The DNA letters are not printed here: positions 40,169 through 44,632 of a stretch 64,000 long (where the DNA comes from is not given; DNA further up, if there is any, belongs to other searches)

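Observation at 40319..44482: One 1387-aa ORF fuses a cytoplasmic GT2, a WbaP-like phosphoglycosyltransferase with degenerate active-site motifs, a long beta-propeller region and a T9SS/FlgD-Ig-like secretion tail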

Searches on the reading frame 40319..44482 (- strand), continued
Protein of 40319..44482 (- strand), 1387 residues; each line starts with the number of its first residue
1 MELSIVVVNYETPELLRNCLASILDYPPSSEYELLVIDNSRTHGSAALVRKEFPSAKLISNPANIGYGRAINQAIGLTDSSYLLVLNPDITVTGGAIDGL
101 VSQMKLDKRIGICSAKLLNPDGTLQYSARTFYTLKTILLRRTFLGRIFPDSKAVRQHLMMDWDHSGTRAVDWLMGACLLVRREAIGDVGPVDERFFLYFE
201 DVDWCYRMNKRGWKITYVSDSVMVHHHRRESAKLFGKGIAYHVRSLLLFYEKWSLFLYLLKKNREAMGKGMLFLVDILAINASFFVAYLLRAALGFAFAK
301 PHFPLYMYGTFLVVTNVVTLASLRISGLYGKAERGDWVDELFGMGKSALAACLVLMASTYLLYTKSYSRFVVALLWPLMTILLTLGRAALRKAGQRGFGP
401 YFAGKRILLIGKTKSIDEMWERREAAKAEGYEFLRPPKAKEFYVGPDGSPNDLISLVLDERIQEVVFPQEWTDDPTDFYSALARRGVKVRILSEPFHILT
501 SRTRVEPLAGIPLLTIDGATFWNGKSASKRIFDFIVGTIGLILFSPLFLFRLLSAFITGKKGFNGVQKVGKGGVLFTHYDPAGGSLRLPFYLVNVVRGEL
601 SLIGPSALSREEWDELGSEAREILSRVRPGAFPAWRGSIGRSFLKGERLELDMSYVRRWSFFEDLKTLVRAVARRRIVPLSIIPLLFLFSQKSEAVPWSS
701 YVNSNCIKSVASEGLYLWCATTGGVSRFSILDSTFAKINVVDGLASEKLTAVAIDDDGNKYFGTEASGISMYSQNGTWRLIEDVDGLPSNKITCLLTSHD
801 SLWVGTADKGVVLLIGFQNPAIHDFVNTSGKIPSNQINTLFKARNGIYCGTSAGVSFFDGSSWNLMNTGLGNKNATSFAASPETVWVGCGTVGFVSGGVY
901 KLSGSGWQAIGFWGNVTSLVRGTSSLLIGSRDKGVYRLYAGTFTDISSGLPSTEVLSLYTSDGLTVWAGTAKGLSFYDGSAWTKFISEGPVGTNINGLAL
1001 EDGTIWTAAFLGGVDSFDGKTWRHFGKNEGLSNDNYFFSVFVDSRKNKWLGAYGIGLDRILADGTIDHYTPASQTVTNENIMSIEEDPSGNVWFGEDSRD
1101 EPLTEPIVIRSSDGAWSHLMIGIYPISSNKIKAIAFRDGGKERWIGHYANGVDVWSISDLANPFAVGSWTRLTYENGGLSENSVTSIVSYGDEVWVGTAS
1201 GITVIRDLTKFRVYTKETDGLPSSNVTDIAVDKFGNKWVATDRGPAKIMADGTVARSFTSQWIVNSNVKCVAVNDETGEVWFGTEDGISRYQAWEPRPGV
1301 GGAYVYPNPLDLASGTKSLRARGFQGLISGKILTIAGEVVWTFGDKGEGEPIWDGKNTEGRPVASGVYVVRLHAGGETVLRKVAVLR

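Call 68: find_encoding_contigs(protein=P0001, flank=3000, max_places=3)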
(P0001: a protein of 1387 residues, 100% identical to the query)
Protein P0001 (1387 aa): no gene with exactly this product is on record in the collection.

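Call 73: find_encoding_contigs(protein=P0007, flank=7000, max_places=1)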
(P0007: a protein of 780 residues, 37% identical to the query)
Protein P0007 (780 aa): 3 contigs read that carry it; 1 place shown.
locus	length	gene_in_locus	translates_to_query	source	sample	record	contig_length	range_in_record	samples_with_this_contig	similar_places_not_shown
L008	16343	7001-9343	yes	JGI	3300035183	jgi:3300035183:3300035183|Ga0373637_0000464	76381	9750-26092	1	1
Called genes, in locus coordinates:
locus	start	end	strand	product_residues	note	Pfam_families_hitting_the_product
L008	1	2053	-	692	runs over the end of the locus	PF04879:Molybdop_Fe4S4, PF00384:Molybdopterin, PF01568:Molydop_binding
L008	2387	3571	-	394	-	PF01408:GFO_IDH_MocA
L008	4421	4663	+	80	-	PF03061:4HBT (weak), PF13279:4HBT_2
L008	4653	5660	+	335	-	PF13485:Peptidase_MA_2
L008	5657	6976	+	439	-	PF00534:Glycos_transf_1 (weak), PF13692:Glyco_trans_1_4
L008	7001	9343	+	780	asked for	PF00535:Glycos_transf_2, PF13641:Glyco_tranf_2_3, PF13506:Glyco_transf_21 (faint), PF13727:CoA_binding_3 (weak), PF02397:Bac_transf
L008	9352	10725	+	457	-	PF02737:3HCDH_N (faint), PF03721:UDPG_MGDP_dh_N, PF03807:F420_oxidored (faint), PF00984:UDPG_MGDP_dh, PF03720:UDPG_MGDP_dh_C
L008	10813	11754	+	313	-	PF01073:3Beta_HSD, PF01370:Epimerase, PF02719:Polysacc_synt_2 (faint), PF04321:RmlD_sub_bind, PF07993:NAD_binding_4 (faint), PF16363:GDP_Man_Dehyd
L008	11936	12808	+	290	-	PF00459:Inositol_P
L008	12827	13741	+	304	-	PF01073:3Beta_HSD, PF01370:Epimerase, PF02719:Polysacc_synt_2, PF04321:RmlD_sub_bind, PF07993:NAD_binding_4 (faint), PF13460:NAD_binding_10 (weak), PF16363:GDP_Man_Dehyd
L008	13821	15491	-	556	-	-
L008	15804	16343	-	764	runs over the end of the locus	PF09586:YfhO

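Call 74: find_encoding_contigs(protein=P0006, flank=7000, max_places=1)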
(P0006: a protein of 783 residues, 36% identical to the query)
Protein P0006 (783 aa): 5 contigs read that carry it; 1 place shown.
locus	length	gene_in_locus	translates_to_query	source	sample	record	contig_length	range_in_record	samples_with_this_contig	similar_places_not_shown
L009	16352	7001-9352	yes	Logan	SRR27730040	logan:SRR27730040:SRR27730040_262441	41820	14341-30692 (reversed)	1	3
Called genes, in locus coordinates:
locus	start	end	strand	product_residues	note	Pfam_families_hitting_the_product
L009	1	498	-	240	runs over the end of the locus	-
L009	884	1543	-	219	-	PF02592:Vut_1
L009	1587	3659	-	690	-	PF04879:Molybdop_Fe4S4, PF00384:Molybdopterin, PF01568:Molydop_binding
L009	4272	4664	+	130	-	PF01643:Acyl-ACP_TE (weak), PF13279:4HBT_2, PF03061:4HBT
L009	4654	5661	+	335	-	PF13485:Peptidase_MA_2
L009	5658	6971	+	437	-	PF00534:Glycos_transf_1, PF13692:Glyco_trans_1_4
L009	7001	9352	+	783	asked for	PF00535:Glycos_transf_2, PF13641:Glyco_tranf_2_3, PF13506:Glyco_transf_21 (faint), PF13632:Glyco_trans_2_3 (faint), PF13727:CoA_binding_3 (weak), PF02397:Bac_transf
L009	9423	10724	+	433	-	PF03721:UDPG_MGDP_dh_N, PF03807:F420_oxidored (faint), PF00984:UDPG_MGDP_dh, PF03720:UDPG_MGDP_dh_C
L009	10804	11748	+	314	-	PF01073:3Beta_HSD, PF01370:Epimerase, PF02719:Polysacc_synt_2 (faint), PF04321:RmlD_sub_bind, PF07993:NAD_binding_4 (faint), PF16363:GDP_Man_Dehyd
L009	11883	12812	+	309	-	PF01073:3Beta_HSD, PF01370:Epimerase, PF02719:Polysacc_synt_2, PF04321:RmlD_sub_bind, PF05368:NmrA (weak), PF07993:NAD_binding_4 (faint), PF16363:GDP_Man_Dehyd, PF13460:NAD_binding_10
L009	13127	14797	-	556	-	-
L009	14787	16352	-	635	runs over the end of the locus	PF19830:DUF6311 (weak)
